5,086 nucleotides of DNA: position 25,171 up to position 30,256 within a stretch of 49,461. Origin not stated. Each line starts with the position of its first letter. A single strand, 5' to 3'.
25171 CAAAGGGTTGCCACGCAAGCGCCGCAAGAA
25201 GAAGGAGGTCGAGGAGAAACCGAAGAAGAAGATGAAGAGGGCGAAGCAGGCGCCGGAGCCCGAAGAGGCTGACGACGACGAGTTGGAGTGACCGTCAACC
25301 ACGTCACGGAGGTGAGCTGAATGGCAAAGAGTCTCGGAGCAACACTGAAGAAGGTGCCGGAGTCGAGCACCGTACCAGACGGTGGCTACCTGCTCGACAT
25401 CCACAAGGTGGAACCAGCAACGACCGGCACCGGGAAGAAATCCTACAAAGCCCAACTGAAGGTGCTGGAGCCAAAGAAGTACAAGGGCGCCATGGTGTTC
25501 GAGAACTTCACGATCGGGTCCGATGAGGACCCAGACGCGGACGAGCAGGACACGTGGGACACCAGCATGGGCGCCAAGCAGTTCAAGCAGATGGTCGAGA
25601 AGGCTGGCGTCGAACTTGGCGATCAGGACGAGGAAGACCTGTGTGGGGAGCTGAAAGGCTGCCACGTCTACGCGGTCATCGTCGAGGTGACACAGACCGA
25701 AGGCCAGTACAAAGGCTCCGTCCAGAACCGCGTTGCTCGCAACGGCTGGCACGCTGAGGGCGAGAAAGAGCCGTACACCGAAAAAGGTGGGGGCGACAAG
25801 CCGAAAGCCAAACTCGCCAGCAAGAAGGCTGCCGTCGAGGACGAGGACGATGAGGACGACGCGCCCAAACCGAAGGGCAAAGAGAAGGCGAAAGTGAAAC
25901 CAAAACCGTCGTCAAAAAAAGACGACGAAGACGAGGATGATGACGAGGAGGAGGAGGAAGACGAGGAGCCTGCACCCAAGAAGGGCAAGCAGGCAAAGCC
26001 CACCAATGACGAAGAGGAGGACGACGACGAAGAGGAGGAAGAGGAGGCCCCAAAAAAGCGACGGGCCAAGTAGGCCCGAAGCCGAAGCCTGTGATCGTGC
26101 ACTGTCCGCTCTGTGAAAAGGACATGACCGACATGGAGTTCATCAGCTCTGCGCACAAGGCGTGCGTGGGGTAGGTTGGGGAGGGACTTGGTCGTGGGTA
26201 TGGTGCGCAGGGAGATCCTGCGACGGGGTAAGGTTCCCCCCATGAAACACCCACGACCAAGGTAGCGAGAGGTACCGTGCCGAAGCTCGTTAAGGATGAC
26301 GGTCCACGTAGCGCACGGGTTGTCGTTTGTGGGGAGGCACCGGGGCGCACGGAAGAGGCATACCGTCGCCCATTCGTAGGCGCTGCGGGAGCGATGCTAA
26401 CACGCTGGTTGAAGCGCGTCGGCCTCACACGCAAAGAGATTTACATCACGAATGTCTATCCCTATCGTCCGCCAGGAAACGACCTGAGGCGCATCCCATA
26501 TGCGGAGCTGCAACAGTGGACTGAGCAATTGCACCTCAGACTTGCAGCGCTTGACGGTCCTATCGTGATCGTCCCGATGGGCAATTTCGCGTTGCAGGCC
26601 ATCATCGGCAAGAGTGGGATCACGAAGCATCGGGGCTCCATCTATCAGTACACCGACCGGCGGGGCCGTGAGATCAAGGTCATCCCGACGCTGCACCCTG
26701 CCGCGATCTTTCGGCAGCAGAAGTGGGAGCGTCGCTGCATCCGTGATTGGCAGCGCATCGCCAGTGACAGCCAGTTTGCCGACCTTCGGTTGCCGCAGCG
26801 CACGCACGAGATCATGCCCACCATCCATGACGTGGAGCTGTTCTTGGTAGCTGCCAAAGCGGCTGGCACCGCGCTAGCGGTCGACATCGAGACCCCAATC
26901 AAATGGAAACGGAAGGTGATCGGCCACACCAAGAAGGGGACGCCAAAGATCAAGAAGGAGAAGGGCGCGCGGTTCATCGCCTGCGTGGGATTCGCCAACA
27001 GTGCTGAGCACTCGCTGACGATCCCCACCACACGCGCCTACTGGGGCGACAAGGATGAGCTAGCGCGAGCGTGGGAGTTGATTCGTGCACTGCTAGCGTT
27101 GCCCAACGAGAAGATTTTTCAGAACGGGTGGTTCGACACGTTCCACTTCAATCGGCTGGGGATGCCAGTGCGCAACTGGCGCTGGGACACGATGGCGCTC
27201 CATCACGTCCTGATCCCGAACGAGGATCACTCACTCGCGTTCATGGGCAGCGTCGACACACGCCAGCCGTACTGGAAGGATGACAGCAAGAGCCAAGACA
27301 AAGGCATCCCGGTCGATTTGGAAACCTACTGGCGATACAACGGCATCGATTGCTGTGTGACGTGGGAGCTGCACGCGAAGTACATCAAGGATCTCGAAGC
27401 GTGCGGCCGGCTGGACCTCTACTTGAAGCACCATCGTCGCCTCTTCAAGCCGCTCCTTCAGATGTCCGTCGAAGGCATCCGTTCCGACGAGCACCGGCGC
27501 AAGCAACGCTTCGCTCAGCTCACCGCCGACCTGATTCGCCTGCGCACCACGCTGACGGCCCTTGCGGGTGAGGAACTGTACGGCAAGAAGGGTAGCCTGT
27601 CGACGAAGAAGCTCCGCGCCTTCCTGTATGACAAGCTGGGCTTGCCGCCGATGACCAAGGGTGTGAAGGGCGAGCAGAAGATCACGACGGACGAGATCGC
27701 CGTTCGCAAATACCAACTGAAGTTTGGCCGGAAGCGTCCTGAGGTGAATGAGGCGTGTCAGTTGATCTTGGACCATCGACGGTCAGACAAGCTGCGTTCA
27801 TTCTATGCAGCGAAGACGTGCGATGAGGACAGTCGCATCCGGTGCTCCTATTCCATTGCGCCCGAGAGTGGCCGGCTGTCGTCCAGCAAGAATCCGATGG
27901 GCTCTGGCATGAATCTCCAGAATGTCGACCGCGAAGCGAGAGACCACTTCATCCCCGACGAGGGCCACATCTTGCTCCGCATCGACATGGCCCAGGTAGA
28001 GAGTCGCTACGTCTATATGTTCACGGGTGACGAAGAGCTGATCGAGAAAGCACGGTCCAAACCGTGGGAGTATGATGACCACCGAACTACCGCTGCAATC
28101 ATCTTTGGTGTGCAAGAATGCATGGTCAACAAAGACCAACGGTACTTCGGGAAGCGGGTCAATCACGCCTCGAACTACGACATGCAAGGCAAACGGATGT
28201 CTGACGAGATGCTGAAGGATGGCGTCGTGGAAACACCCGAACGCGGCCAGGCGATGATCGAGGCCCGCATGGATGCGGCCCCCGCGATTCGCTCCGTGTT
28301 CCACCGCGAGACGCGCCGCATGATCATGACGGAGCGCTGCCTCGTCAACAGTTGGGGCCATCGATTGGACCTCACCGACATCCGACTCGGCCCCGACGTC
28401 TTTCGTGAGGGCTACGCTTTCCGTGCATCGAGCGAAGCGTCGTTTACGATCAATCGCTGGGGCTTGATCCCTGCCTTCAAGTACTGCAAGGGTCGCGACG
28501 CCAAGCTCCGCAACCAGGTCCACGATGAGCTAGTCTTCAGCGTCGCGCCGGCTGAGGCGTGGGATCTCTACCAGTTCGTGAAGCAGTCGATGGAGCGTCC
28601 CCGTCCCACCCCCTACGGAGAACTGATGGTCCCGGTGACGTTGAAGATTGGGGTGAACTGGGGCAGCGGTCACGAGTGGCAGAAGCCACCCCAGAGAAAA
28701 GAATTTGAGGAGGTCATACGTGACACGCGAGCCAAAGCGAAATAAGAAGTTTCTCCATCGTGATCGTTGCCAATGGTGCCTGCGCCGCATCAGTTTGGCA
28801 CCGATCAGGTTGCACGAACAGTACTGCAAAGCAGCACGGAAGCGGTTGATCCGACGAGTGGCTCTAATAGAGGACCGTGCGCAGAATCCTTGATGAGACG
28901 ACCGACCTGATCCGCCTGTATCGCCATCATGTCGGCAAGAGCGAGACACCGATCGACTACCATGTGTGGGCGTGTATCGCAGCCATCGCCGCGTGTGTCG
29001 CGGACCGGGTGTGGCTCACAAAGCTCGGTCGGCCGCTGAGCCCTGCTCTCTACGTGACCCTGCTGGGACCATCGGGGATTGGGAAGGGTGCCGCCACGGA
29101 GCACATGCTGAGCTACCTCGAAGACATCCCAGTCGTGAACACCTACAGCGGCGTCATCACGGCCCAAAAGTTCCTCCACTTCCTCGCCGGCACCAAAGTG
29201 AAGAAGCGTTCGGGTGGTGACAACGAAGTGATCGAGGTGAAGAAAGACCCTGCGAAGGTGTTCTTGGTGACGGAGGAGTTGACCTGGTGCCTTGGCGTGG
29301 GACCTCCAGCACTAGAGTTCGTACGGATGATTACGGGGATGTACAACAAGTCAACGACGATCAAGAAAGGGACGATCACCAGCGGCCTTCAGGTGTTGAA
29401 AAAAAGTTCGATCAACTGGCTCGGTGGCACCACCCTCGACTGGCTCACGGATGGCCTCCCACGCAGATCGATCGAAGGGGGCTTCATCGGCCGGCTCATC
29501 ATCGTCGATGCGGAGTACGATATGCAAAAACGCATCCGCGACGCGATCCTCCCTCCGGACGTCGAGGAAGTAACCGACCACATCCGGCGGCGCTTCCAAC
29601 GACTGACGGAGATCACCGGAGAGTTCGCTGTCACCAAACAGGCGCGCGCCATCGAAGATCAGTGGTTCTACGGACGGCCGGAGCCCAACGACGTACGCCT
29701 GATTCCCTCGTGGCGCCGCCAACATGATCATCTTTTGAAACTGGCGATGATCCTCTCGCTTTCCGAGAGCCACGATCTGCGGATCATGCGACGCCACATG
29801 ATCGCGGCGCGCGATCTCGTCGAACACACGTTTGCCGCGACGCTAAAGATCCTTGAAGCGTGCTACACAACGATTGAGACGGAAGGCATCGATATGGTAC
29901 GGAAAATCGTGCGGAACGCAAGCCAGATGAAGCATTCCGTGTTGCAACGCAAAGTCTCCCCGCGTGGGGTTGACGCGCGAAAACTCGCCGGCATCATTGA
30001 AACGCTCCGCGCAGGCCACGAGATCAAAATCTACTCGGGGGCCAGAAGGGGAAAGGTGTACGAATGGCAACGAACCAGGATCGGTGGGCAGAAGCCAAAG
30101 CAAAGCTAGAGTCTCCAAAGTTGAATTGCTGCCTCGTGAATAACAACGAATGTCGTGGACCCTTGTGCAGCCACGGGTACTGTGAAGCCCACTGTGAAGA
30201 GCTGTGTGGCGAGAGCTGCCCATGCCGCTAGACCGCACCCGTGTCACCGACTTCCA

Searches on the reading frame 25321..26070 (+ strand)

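Call 25: search_protein_families(library=pfam, proteins=[window:25321-26070:+], max_evalue=0.001)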
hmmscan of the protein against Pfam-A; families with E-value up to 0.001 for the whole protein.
window:25321-26070:+ (250 aa): 0 families

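Call 40: search_protein_families(library=phrogs, proteins=[window:25321-26070:+], max_evalue=0.001)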
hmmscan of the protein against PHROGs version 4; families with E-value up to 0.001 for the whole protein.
window:25321-26070:+ (250 aa): 1 family
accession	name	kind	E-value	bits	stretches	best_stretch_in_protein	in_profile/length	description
phrog_29674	-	unknown function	0.00048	21.5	0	130-162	41-73/74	-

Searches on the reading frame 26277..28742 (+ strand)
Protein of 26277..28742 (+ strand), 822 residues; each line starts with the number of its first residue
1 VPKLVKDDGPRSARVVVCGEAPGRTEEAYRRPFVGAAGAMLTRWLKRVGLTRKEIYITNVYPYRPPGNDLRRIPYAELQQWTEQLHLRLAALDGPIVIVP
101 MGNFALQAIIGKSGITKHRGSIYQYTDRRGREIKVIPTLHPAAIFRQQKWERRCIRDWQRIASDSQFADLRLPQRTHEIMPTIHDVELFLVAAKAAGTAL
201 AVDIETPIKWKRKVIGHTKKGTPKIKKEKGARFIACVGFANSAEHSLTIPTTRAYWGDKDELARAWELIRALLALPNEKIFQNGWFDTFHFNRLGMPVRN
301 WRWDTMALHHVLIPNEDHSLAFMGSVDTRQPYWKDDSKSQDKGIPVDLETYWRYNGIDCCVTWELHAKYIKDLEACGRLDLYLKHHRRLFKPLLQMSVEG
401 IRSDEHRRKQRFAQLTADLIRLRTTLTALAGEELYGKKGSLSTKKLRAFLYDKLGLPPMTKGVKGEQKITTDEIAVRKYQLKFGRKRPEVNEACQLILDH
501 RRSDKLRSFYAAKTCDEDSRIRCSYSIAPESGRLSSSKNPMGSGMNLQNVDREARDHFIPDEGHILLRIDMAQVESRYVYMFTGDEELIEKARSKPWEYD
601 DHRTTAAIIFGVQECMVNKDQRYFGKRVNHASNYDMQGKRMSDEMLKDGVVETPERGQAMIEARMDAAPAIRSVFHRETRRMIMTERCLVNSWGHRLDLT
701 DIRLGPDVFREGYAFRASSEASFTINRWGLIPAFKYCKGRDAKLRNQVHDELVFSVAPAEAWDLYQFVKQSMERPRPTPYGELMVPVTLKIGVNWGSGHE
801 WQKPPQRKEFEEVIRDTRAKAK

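Call 25: search_protein_families(library=pfam, proteins=[window:26277-28742:+], max_evalue=0.001)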
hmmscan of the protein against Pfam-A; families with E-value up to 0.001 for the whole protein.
window:26277-28742:+ (822 aa): 3 families
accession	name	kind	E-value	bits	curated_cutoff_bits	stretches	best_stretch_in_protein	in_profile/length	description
PF00476.26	DNA_pol_A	-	7.9e-36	124.2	34.3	1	413-796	9-380/381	DNA polymerase family A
PF03167.25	UDG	-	9.7e-26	91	24.3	1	8-150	3-127/141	Uracil DNA glycosylase superfamily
PF01612.26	DNA_pol_A_exo1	-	3.9e-05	24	23.6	1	260-369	58-168/173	3'-5' exonuclease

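Call 41: search_dna_similar(query=window:26277-28742:+, collection=phages, mode=protein, max_rows=12)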
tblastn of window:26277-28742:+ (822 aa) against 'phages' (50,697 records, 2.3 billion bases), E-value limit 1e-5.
Records with a match: 175; places in all: 175; records where one place covers at least 80% of the query: 24.
Best place of each record, by identity: <60% 175.
By first word of the organism name: Bacillus 40; Bacteriophage 36; Microbacterium 25; Pseudomonas 17; Vibrio 10; Caudoviricetes 5; Listeria 5; Clostridium 5; Streptomyces 4; Gordonia 3; and 19 more.
By host as written in the record: - 53; Microbacterium foliorum NRRL B-24224 12; Pseudomonas aeruginosa 10; Microbacterium foliorum NRRL B-24224 SEA 10; Bacillus subtilis 8; Bacillus subtilis BEST7003 6; Listeria monocytogenes 5; Vibrio cholerae 4; and 49 more.
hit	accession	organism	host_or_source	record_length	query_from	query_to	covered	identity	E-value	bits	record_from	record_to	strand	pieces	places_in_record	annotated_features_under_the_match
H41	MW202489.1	Bacteriophage sp.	Manatee Spring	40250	9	796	96%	27.8%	4e-49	194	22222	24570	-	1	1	DNA polymerase | hypothetical protein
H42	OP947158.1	Desulfofustis phage LS06-2018-MD01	-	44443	9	794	96%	26.6%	2e-46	186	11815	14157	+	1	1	DNA polymerase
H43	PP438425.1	Microcystis phage Mel-JY34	Microcystis elabens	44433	9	796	96%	26.5%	5e-52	203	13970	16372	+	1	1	DNA polymerase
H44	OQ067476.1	Caulobacter phage Kuura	Caulobacter sp.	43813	10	795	94%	26.6%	2e-21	188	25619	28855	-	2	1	DNA polymerase | hypothetical protein (x3)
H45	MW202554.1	Caudoviricetes sp.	Manatee Spring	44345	8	802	85%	27.1%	4e-27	191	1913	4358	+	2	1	DNA polymerase (x2)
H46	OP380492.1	Bacillus phage Nachito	Bacillus sp. ET1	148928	9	820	99%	22.9%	1e-19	100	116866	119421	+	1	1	DNA polymerase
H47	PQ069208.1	Bacillus phage S4-1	Bacillus sp. S4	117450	9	802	97%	23.3%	1e-25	120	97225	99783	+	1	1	record has no annotation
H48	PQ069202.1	Bacillus phage C30-1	Bacillus sp. C30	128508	9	802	97%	23.3%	1e-25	120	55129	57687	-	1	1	record has no annotation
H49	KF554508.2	Bacillus phage CP-51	Bacillus cereus HER1399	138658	9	802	97%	23.0%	2e-23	113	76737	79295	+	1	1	putative dna polymerase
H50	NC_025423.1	Bacillus phage CP-51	Bacillus cereus HER1399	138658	9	802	97%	23.0%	2e-23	113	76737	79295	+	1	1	DNA polymerase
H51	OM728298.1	Bacillus phage vB_BsuM-Goe16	Bacillus subtilis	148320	2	800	89%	25.0%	9e-17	166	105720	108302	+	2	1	hypothetical protein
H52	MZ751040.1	Bacillus phage phi18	Bacillus subtilis subsp. subtilis str. ...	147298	2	800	89%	24.8%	2e-16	158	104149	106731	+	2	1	DNA polymerase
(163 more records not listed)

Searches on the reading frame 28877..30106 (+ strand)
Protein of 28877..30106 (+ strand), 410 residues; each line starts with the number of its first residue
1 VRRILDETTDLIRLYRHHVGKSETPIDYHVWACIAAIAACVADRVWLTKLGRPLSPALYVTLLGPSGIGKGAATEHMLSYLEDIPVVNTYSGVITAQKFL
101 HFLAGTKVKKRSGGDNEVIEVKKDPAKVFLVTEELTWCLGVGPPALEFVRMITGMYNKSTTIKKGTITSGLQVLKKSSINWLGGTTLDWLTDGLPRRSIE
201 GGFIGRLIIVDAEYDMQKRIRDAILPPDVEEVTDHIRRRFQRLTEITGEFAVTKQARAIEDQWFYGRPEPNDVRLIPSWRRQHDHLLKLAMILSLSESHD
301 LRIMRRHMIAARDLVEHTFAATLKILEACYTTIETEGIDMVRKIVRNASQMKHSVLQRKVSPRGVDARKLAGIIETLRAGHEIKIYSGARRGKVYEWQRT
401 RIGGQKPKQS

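Call 25: search_protein_families(library=pfam, proteins=[window:28877-30106:+], max_evalue=0.001)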
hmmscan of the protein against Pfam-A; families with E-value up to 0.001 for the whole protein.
window:28877-30106:+ (410 aa): 1 family
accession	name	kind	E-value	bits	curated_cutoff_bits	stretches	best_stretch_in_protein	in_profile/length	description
PF13148.11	DUF3987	-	2.3e-07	30.8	27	0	24-84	2-63/364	Protein of unknown function (DUF3987)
